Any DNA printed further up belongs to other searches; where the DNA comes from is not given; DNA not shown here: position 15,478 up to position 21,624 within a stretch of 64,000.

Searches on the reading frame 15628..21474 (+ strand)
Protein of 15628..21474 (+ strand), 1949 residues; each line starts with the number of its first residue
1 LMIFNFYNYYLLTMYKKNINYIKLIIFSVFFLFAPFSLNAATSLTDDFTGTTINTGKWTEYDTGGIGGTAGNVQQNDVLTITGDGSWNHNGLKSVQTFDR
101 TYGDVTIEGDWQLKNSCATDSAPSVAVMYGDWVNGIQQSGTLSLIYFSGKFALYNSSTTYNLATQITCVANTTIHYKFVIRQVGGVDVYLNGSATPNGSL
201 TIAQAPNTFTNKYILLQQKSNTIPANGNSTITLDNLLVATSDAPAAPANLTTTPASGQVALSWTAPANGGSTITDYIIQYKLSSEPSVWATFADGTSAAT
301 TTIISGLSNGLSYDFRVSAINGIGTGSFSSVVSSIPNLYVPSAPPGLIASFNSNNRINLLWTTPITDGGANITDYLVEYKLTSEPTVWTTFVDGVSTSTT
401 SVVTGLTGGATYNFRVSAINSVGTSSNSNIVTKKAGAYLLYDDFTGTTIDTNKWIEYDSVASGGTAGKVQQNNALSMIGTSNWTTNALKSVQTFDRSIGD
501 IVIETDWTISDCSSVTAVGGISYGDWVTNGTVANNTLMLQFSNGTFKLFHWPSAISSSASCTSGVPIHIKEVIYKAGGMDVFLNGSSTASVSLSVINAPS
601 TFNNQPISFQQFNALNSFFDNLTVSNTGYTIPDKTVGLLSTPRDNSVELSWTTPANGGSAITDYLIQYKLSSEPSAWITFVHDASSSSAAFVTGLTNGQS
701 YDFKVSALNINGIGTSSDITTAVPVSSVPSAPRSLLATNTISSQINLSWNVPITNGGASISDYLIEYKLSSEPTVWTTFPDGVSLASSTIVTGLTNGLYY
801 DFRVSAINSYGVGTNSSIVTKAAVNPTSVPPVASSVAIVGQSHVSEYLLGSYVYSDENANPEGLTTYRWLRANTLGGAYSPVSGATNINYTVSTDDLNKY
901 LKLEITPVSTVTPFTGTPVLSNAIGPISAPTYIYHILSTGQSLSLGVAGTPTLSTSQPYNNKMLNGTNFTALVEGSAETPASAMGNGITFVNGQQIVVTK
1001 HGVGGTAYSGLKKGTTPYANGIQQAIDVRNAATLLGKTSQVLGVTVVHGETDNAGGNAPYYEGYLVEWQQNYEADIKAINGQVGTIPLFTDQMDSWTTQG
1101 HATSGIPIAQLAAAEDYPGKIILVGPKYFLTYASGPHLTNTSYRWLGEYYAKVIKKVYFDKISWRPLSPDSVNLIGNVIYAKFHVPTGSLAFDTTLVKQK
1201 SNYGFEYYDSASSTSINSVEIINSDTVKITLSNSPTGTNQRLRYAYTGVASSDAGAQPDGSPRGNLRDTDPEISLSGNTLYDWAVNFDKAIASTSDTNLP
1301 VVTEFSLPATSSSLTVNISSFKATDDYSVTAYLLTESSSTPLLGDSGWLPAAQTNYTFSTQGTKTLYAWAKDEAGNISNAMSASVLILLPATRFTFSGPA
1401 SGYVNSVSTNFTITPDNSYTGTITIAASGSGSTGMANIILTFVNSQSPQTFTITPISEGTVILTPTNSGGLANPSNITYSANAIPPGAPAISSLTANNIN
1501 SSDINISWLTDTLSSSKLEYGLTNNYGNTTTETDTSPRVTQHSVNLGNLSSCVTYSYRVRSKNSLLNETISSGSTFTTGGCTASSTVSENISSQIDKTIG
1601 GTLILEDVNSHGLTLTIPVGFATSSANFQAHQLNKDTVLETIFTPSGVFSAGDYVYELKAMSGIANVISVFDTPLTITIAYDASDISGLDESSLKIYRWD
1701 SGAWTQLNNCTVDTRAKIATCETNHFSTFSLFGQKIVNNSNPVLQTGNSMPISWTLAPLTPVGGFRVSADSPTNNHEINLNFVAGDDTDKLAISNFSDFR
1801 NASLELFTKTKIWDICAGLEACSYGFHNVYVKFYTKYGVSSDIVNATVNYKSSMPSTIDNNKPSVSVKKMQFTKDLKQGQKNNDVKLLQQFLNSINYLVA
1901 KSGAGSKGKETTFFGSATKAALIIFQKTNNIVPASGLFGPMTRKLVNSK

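Call 75: search_protein_families(library=pfam, proteins=[window:15628-21474:+], max_evalue=0.00001)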
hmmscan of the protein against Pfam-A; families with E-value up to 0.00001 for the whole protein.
window:15628-21474:+ (1949 aa): 6 families
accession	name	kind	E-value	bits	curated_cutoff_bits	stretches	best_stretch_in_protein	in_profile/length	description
PF00041.27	fn3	-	3.3e-50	168.7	25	4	342-432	1-82/84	Fibronectin type III domain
PF25059.1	FN3_DSCAM-DSCAML_C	-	4.1e-32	110.8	39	2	364-428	12-74/89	DSCAM/DSCAML C-terminal Fn3-like domain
PF16656.11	Pur_ac_phosph_N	-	1.7e-15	57.8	30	1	1493-1578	5-93/93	Purple acid Phosphatase, N-terminal domain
PF23197.1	IG_AIR9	-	6.3e-07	29.6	27.5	1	835-909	4-74/87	AIR9 A9 domain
PF01471.23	PG_binding_1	-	9.1e-07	29.4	23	1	1882-1944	2-55/57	Putative peptidoglycan binding domain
PF25300.1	Fn3_Dep-1_3rd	-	2.6e-06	27.7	26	0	647-706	13-70/85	Dep-1 third Fn3-like domain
